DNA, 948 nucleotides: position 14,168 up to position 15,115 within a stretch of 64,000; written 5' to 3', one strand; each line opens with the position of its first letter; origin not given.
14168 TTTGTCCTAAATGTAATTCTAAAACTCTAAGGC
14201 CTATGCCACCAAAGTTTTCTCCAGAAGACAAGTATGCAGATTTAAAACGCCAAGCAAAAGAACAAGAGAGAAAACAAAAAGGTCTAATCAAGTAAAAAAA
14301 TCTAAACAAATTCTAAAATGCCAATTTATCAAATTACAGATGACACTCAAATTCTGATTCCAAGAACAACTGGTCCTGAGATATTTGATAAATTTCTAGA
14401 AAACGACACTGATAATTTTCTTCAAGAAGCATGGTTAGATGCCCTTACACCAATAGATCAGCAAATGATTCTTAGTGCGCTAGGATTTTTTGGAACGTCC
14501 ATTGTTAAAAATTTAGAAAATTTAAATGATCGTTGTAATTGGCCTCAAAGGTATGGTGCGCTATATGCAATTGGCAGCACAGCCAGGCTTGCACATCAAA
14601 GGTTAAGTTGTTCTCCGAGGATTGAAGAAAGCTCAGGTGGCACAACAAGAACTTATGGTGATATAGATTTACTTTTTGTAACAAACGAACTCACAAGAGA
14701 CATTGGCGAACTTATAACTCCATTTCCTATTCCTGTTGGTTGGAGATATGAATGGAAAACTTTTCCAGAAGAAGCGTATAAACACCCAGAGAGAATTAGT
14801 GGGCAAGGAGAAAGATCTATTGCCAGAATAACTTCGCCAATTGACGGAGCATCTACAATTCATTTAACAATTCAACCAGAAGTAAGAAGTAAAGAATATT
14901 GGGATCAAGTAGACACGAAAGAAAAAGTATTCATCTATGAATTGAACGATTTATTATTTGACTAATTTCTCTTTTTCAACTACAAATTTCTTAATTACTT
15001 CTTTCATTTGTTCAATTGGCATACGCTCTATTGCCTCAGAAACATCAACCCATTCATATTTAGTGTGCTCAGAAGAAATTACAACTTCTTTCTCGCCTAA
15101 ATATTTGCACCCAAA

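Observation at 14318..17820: Accessory islet (NTase / NUDIX / Bro-N-DinD / AbrB-PhoU / Zn ribbon) inserted after the conserved eL42-eS27-aIF2a-Nop10 cluster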

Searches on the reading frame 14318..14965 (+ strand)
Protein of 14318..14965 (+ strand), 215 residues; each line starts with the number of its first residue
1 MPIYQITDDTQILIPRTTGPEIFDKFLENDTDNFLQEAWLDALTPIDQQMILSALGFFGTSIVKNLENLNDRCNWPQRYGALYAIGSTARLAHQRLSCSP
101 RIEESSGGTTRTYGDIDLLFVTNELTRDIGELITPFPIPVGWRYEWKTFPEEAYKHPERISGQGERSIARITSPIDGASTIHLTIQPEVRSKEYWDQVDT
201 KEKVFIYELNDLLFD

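Call 3: search_protein_families(library=pfam, proteins=[window:14318-14965:+], max_evalue=0.1)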
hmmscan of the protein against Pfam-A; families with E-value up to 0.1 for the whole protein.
window:14318-14965:+ (215 aa): 0 families

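Call 4: search_protein_families(library=ncbifam, proteins=[window:14318-14965:+], max_evalue=0.1)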
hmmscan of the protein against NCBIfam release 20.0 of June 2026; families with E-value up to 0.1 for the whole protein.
window:14318-14965:+ (215 aa): 0 families

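Call 5: search_protein_families(library=padloc, proteins=[window:14318-14965:+], max_evalue=0.1)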
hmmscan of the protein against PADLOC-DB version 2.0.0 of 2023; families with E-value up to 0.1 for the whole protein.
window:14318-14965:+ (215 aa): 0 families

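Call 6: search_protein_families(library=phrogs, proteins=[window:14318-14965:+], max_evalue=0.1)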
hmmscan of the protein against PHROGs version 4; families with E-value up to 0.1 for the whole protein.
window:14318-14965:+ (215 aa): 0 families

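Call 9: find_homologous_proteins(query=window:14318-14965:+, max_evalue=0.001)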
Query window:14318-14965:+ (215 aa): 1 proteins with E <= 0.001 among 423 candidates.
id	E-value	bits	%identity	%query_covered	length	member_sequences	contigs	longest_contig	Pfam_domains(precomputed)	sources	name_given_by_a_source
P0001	3.1e-142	490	99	100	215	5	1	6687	-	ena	-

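Call 10: find_encoding_contigs(protein=window:14318-14965:+, flank=10000)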
Protein window:14318-14965:+ (215 aa): 24 contigs read that carry it; 6 places shown.
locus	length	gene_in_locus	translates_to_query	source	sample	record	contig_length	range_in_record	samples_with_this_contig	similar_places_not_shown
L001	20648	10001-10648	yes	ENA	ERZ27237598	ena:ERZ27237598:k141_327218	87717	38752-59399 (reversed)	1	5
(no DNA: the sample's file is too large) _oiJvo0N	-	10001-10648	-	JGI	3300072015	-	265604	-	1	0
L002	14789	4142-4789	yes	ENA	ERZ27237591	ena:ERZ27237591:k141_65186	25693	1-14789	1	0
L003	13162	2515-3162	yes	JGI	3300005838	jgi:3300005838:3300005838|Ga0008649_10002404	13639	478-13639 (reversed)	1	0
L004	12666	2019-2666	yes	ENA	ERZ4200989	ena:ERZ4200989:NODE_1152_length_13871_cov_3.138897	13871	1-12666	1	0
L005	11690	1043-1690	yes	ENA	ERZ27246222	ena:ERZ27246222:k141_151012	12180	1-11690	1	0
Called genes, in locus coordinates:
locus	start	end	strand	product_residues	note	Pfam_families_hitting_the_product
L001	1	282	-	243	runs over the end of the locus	PF01978:TrmB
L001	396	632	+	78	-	-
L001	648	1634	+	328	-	-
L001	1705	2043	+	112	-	-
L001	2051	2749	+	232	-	-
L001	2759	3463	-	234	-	-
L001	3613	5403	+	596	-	PF03485:Arg_tRNA_synt_N, PF00750:tRNA-synt_1d, PF05746:DALR_1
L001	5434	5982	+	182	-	PF01725:Ham1p_like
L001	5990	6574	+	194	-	-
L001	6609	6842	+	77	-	PF00462:Glutaredoxin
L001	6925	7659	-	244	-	PF02698:DUF218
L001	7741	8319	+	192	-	PF01965:DJ-1_PfpI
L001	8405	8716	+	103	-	PF00935:Ribosomal_L44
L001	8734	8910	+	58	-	PF01667:Ribosomal_S27e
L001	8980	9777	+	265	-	PF00575:S1, PF07541:EIF_2_alpha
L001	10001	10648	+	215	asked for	-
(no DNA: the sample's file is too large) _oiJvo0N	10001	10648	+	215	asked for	-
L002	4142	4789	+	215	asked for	-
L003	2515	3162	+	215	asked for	-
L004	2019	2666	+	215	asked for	-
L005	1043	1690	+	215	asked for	-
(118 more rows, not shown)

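Call 20: search_protein_representatives(protein=window:14318-14965:+)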
Query: 215 residues. Proteins with E-value up to 0.001 (for the whole library): 15; up to 1e-10: 1; up to 1e-30: 1. The best 15 are listed.
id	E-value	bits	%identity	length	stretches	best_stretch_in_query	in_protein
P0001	1.0e-142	489.5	99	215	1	1-215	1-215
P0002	3.6e-10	56.1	44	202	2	113-208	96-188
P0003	3.7e-09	52.8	37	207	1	110-211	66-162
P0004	2.4e-08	50.2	97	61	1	1-29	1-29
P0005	3.4e-08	49.7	35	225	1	37-209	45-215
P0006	3.7e-08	49.5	36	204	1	84-209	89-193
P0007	5.2e-08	49.0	42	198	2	112-208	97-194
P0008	1.7e-07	47.4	34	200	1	110-209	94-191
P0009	2.7e-06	43.4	39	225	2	112-208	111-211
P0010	1.6e-05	40.9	39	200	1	110-211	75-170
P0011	3.2e-05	39.9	36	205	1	110-208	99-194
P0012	6.1e-05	39.0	38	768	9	37-85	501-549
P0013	7.6e-05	38.7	31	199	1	106-213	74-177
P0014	2.7e-04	36.9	30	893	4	10-111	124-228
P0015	9.6e-04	35.1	29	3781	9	123-159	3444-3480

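Call 23: find_homologous_proteins(query=A1, max_evalue=0.001)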
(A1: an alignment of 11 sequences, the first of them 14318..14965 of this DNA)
Query A1 (11 sequences) (215 aa, profile of the alignment): 7 proteins with E <= 0.001 among 2660 candidates.
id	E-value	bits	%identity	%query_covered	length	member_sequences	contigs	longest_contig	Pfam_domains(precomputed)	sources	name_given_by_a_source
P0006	3.2e-79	283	32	82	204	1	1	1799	-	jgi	-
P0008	3.0e-76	273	29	79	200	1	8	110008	-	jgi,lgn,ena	jgi:hypothetical protein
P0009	1.9e-73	264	32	60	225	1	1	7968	-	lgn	-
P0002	9.4e-73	262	38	61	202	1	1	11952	-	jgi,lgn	-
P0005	1.6e-69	251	30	79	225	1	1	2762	-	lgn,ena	-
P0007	1.9e-64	235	36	60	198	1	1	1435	-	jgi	-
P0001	5.3e-52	194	99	100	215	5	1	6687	-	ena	-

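Call 24: find_encoding_contigs(protein=P0008, flank=8000, max_places=3)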
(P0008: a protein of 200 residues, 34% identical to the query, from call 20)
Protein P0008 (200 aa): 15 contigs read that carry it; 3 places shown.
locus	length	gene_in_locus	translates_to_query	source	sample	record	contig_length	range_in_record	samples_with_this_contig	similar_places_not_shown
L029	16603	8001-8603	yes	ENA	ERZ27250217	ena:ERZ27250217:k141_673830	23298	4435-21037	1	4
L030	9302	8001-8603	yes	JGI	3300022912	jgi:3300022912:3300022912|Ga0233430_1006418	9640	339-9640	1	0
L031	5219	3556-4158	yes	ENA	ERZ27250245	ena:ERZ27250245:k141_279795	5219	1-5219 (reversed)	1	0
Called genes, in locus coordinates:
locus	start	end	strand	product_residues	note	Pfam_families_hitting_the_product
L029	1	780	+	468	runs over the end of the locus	PF13392:HNH_3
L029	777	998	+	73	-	-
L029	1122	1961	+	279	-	PF10543:ORF6N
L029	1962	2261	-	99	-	-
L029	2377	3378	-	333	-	PF02661:Fic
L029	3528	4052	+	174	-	PF00881:Nitroreductase, PF14512:TM1586_NiRdase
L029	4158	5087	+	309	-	PF00625:Guanylate_kin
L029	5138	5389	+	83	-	-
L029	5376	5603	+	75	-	-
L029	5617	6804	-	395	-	PF04055:Radical_SAM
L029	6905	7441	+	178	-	-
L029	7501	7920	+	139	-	-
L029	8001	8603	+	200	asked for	-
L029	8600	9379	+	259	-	-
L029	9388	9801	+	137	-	PF01467:CTP_transf_like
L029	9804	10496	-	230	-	-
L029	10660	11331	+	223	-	-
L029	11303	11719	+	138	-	-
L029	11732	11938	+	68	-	-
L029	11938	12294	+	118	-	-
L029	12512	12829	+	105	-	PF01906:YbjQ_1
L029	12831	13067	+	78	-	-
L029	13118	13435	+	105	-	-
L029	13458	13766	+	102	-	-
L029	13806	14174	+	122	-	-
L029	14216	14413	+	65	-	-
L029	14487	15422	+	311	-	PF02661:Fic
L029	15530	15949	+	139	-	PF00293:NUDIX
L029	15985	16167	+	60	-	-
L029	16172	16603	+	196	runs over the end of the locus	-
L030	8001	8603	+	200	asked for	-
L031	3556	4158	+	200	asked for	-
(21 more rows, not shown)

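Call 25: find_encoding_contigs(protein=P0002, flank=8000, max_places=2)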
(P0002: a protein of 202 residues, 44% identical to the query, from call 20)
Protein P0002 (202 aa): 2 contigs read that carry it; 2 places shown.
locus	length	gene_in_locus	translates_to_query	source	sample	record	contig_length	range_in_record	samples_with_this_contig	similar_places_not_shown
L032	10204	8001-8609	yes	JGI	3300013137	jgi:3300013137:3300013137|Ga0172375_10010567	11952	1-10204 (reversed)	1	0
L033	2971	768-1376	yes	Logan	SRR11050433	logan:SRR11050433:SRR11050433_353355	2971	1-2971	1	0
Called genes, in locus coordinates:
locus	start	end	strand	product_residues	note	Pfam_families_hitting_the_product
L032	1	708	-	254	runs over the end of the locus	PF13649:Methyltransf_25 (weak), PF08242:Methyltransf_12 (weak)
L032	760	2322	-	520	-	-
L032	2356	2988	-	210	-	PF01209:Ubie_methyltran (weak), PF13489:Methyltransf_23, PF13847:Methyltransf_31, PF08241:Methyltransf_11, PF08242:Methyltransf_12 (weak), PF13649:Methyltransf_25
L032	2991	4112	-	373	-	PF07690:MFS_1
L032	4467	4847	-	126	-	-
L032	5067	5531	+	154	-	-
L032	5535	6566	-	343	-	PF01594:AI-2E_transport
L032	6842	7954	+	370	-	PF00579:tRNA-synt_1b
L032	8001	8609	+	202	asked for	-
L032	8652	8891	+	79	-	-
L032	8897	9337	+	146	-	-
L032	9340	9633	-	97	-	-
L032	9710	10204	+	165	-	?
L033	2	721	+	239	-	?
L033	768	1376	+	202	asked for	-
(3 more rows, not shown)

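Call 26: find_encoding_contigs(protein=P0009, flank=8000, max_places=2)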
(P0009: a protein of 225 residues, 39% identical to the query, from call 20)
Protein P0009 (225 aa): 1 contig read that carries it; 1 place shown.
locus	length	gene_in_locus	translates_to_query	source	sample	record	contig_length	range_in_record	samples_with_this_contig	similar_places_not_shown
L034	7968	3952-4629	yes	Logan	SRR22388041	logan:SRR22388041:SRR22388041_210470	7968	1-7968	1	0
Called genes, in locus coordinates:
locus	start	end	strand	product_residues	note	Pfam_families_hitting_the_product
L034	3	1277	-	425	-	?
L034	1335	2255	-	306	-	PF01180:DHO_dh (faint), PF01207:Dus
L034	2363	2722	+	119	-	-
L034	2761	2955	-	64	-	-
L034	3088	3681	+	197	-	PF00149:Metallophos, PF12850:Metallophos_2, PF14582:Metallophos_3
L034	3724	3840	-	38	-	-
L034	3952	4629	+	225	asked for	-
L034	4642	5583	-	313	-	PF04055:Radical_SAM, PF08608:Wyosine_form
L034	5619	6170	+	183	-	-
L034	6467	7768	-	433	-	PF02223:Thymidylate_kin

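Call 29: search_solved_structures(query=A1, max_evalue=10, show_alignments=3)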
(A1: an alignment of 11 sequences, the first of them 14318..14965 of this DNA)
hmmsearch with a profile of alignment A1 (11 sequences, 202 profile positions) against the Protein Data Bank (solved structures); distinct sequences matched with E-value up to 10: 2.
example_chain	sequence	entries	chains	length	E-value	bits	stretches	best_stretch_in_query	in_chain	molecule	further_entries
2d4c_A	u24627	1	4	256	0.08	15.6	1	14-72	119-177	SH3-containing GRB2-like protein 2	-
9xbd_E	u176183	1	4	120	0.11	15.2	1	78-145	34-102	Nucleotidyltransferase domain-containing protein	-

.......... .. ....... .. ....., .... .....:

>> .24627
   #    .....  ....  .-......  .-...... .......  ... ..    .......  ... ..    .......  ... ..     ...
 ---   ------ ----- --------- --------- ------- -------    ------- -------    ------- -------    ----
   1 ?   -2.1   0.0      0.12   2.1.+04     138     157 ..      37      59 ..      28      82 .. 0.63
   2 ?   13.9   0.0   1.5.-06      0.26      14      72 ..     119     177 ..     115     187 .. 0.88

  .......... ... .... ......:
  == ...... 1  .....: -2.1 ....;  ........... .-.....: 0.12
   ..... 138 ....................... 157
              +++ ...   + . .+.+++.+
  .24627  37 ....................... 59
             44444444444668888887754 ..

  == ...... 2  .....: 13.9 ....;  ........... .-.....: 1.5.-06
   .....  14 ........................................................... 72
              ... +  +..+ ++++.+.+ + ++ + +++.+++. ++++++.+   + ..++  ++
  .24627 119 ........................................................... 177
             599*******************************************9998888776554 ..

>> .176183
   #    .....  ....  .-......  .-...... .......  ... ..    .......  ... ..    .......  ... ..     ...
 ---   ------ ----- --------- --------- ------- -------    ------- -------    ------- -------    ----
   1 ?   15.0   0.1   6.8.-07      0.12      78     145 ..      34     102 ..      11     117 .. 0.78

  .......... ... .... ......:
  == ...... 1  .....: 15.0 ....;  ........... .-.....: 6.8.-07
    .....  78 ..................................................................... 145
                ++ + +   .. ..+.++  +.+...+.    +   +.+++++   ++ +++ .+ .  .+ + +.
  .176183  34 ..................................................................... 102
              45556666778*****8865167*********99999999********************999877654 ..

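Call 36: predict_structure(alignment_id=A2)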
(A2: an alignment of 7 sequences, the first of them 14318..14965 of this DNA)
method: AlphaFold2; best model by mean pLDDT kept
length: 215 residues; sequences in the alignment: 7
mean_pLDDT: 53.2   pTM: 0.56
mean pLDDT of the five models: 53.2, 49.8, 44.6, 43.7, 43.2
residues with pLDDT >= 90: 0; 70-90: 48; 50-70: 61; < 50: 106
segments of 3 or more residues with pLDDT < 50: 1-37, 75-77, 99-113, 125-134, 149-165, 187-193, 204-215
pLDDT, mean of each block of 10 residues (from residue 1): 29 31 25 45 79 69 59 51 69 61 40 65 52 56 65 38 56 83 62 50 42 31
secondary structure, 60 per line:
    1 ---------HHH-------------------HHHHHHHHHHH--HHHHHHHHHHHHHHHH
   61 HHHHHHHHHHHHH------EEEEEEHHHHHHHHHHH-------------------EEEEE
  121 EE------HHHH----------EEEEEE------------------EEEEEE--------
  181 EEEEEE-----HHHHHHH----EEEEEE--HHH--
elements in order: H32-42 H45-73 E80-85 H86-96 E116-122 H129-132 E143-148 E167-172 E181-186 H192-198 E203-208

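Call 38: search_protein_families(library=pfam, alignment_id=A1, max_evalue=10)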
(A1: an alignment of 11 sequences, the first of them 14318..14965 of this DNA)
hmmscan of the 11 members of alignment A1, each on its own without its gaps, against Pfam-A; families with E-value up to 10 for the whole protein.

A. member 1, window:14318-14965:+ (215 aa): 0 families

B. families by the number of members that match (of 11 scanned): 5 families
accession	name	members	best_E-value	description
PF01909.29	NTP_transf_2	3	0.059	Nucleotidyltransferase domain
PF05833.16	NFACT_N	1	0.079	NFACT N-terminal and middle domains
PF20869.2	FAM186A_PQQAQ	1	0.086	FAM186A, PQQAQ repeat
PF03445.19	DUF294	1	0.13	Putative nucleotidyltransferase DUF294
PF10987.13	DUF2806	1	0.14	Protein of unknown function (DUF2806)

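Call 60: search_protein_families(library=pfam, proteins=[L029:8600-9379:+, L029:6905-7441:+, L029:7501-7920:+, L032:8652-8891:+, L032:8897-9337:+, L034:5619-6170:+, L034:2363-2722:+], max_evalue=0.01)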
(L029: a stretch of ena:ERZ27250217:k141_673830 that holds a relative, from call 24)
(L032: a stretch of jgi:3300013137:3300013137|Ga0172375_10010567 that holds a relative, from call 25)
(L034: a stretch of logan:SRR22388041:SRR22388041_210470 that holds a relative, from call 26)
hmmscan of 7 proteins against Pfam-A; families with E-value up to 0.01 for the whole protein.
L029:8600-9379:+ (259 aa): 0 families

L029:6905-7441:+ (178 aa): 0 families

L029:7501-7920:+ (139 aa): 0 families

L032:8652-8891:+ (79 aa): 1 family
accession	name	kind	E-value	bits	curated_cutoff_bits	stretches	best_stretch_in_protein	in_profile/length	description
PF20237.3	DUF6594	-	0.0057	17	30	1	28-72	178-221/238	Family of unknown function (DUF6594)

L032:8897-9337:+ (146 aa): 0 families

L034:5619-6170:+ (183 aa): 0 families

L034:2363-2722:+ (119 aa): 0 families

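Call 65: predict_structure(alignment_id=A3)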
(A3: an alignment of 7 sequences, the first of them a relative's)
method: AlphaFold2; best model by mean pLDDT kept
length: 200 residues; sequences in the alignment: 7
mean_pLDDT: 81.7   pTM: 0.81
mean pLDDT of the five models: 81.7, 81.4, 76.1, 64.4, 62.6
residues with pLDDT >= 90: 77; 70-90: 85; 50-70: 30; < 50: 8
segments of 3 or more residues with pLDDT < 50: 1-3, 196-200
pLDDT, mean of each block of 10 residues (from residue 1): 52 73 90 90 91 95 86 66 88 80 88 86 95 80 66 91 91 83 90 55
secondary structure, 60 per line:
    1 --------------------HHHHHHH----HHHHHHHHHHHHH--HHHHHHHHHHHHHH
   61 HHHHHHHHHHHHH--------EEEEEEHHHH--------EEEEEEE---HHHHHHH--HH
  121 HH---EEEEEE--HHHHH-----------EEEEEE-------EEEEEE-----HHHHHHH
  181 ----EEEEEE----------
elements in order: H21-27 H32-44 H47-73 E82-87 H88-91 E100-106 H110-116 H119-122 E126-131 H134-138 E150-155 E163-168 H174-180 E185-190
